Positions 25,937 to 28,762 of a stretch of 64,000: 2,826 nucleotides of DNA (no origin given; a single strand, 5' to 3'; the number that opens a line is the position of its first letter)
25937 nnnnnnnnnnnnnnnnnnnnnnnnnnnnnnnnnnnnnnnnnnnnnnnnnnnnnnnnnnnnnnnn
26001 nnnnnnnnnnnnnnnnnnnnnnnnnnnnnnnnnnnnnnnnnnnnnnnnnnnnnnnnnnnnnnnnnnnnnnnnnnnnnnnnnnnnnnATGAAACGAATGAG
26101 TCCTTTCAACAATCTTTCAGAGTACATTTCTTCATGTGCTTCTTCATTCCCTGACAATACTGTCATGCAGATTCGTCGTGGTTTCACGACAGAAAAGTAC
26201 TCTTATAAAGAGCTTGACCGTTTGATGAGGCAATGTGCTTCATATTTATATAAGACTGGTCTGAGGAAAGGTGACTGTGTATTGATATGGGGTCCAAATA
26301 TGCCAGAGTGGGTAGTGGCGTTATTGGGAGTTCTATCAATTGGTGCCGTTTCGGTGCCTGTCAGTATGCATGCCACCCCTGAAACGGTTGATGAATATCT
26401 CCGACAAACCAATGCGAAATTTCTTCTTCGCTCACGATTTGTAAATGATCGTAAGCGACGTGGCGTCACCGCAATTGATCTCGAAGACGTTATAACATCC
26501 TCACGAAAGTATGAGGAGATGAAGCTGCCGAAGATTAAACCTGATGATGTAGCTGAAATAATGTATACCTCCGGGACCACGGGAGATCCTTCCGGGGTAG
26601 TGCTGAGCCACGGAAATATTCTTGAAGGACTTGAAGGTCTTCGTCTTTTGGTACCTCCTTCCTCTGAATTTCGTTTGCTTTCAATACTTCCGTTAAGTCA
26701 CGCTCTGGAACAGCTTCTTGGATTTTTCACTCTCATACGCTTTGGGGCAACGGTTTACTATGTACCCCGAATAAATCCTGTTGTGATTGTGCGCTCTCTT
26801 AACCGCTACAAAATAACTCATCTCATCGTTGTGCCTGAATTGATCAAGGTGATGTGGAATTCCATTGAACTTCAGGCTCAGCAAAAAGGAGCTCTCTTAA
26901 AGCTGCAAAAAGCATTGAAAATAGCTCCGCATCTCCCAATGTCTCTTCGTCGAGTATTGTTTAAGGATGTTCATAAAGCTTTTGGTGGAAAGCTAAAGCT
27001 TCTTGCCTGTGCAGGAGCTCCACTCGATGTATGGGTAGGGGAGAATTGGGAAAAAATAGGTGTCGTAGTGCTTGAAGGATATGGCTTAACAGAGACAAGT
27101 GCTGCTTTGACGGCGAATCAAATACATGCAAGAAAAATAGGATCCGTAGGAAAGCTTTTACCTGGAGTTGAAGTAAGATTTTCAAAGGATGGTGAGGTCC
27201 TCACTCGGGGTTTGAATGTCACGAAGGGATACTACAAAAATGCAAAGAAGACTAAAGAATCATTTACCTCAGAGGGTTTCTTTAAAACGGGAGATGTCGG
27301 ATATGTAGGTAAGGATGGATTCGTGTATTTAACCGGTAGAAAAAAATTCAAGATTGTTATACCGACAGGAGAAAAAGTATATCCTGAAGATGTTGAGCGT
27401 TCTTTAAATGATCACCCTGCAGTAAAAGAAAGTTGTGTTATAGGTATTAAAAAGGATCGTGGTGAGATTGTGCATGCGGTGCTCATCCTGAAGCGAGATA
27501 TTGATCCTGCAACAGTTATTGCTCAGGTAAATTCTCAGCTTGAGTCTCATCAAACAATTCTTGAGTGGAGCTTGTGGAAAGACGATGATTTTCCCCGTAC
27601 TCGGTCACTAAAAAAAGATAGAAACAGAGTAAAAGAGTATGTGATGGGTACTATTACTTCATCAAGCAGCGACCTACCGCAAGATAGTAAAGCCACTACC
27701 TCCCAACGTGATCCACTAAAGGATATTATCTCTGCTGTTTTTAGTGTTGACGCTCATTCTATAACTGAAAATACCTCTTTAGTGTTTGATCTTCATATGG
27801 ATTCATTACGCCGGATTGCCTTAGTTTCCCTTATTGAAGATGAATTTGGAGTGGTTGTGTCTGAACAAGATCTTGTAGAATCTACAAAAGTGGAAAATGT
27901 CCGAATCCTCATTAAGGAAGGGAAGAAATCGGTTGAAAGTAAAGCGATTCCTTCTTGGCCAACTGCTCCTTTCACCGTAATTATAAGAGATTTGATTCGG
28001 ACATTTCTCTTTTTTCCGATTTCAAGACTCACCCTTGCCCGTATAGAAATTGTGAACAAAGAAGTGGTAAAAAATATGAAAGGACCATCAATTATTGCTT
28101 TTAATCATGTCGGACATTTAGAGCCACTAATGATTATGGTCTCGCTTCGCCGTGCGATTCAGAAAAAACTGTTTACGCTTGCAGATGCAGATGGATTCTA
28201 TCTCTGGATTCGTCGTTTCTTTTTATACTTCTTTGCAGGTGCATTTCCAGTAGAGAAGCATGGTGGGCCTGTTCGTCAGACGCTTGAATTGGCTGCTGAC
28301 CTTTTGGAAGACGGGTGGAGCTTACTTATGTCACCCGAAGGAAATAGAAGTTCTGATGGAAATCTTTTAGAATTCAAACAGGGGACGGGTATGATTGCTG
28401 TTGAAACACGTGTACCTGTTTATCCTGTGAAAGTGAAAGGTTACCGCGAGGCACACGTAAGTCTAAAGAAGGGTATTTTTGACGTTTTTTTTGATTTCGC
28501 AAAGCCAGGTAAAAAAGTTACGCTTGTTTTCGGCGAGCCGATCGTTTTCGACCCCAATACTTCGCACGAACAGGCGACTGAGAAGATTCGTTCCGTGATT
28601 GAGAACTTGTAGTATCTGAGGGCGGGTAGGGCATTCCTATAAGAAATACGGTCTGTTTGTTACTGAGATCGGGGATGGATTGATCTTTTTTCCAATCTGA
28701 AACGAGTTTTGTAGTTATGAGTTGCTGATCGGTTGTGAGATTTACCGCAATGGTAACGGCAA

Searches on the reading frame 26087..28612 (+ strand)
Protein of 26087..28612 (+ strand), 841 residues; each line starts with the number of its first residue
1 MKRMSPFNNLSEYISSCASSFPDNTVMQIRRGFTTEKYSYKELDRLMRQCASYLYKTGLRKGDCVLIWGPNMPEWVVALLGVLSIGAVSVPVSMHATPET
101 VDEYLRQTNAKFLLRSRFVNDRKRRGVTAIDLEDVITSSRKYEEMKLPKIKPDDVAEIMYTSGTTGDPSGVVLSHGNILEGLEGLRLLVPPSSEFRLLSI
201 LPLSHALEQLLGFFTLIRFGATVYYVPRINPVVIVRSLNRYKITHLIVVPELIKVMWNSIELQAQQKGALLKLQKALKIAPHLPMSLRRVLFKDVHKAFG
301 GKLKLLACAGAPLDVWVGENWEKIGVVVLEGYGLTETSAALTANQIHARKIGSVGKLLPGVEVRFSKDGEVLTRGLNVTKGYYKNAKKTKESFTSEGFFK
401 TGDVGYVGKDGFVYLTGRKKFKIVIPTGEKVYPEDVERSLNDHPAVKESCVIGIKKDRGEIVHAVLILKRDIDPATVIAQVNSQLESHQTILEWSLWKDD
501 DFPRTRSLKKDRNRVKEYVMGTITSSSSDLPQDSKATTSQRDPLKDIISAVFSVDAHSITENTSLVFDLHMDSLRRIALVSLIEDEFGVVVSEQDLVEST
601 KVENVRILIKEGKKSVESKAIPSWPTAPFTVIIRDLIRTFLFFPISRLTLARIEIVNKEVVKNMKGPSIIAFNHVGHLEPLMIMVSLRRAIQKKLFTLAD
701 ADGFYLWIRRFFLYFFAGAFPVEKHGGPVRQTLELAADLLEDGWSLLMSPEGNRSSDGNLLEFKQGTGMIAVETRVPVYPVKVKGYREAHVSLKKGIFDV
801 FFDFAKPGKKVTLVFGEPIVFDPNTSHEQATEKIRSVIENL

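Call 10: search_protein_families(library=pfam, proteins=[window:26087-28612:+])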
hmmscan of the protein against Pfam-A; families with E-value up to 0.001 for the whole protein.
window:26087-28612:+ (841 aa): 5 families
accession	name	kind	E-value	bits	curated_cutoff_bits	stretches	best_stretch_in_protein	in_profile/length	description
PF00501.34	AMP-binding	-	6.9e-72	242.8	29.9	1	18-383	5-384/384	AMP-binding enzyme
PF01553.26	Acyltransferase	-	2.6e-19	69.8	23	1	652-783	1-131/132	Acyltransferase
PF00550.31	PP-binding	-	6e-09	36.5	20.8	1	544-604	3-62/67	Phosphopantetheine attachment site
PF13193.12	AMP-binding_C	-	7.5e-08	33.6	24.5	1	436-509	2-76/76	AMP-binding enzyme C-terminal domain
PF23562.2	AMP-binding_C_3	-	0.00012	22.9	20.8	0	423-509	4-102/124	AMP-binding enzyme C-terminal domain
